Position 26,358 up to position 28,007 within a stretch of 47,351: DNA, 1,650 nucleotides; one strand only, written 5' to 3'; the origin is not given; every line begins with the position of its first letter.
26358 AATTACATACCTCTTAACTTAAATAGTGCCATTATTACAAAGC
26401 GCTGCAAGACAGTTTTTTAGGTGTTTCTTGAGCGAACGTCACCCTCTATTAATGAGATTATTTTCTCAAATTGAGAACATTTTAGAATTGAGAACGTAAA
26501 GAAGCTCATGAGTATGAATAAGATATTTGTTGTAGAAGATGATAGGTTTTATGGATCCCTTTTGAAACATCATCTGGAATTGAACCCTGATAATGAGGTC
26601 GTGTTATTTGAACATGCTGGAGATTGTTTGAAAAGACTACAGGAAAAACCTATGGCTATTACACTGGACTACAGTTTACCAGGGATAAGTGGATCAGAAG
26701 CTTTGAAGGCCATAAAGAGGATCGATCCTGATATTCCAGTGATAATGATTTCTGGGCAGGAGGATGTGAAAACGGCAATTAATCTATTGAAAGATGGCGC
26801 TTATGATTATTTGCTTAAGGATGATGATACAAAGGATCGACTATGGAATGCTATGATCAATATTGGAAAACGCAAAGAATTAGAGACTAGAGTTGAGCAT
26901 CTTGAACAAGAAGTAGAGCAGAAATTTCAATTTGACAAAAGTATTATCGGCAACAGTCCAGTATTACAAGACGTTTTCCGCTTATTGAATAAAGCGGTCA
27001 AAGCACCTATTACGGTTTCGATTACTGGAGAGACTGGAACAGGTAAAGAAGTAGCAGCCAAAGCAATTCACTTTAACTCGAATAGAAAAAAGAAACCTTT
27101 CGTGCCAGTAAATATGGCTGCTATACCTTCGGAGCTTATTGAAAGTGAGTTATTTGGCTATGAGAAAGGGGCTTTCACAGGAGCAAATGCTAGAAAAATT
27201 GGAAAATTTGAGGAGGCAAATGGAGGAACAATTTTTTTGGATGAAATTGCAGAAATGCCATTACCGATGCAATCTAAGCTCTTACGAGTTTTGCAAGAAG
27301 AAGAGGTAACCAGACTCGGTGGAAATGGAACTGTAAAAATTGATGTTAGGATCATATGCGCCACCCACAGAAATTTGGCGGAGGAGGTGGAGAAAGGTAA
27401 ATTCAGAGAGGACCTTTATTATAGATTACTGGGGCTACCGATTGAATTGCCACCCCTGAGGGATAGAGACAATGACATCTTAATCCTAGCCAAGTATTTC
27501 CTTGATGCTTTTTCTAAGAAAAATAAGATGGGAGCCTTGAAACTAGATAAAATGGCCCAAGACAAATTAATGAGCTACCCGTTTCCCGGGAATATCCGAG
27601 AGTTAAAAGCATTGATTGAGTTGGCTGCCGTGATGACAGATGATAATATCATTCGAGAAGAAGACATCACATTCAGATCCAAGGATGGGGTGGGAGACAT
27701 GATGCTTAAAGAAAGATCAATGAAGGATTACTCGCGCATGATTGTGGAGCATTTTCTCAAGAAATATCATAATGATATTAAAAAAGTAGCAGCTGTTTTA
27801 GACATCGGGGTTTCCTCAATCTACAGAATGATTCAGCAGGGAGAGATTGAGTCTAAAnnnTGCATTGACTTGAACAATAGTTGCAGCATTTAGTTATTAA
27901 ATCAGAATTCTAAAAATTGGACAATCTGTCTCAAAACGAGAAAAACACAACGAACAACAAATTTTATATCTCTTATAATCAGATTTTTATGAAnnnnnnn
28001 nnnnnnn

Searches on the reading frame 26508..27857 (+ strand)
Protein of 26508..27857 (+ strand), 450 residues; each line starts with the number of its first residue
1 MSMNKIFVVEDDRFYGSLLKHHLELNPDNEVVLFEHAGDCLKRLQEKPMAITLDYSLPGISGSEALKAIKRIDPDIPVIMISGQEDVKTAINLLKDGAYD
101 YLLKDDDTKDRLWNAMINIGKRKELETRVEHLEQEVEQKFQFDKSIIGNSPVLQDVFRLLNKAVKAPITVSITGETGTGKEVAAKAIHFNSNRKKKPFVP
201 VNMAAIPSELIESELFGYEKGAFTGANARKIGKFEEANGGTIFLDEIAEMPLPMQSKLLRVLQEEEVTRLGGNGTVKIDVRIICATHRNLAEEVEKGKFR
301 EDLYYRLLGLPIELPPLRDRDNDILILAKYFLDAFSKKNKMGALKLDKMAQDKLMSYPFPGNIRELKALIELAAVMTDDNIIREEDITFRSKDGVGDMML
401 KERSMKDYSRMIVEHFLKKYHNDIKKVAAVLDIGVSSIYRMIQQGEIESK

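Call 23: search_protein_families(library=pfam, proteins=[window:26508-27857:+], max_evalue=0.001)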
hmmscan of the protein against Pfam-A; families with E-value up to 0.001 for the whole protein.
window:26508-27857:+ (450 aa): 6 families
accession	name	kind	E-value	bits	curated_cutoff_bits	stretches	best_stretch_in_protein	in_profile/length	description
PF00158.32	Sigma54_activat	-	6.6e-72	241.1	20.2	1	146-312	1-167/168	Sigma-54 interaction domain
PF14532.12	Sigma54_activ_2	-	8.3e-22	78.3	25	1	147-317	1-138/138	Sigma-54 interaction domain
PF25601.1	AAA_lid_14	-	1.2e-19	70.3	27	1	318-389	1-72/87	AAA+ ATPase lid domain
PF00072.30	Response_reg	-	1.4e-18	67.5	30.2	1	6-107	1-102/111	Response regulator receiver domain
PF07724.20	AAA_2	-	8.7e-05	23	27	1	168-288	4-125/166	AAA domain (Cdc48 subfamily)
PF07728.20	AAA_5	-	0.00014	22.3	22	1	172-289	4-124/139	AAA domain (dynein-related subfamily)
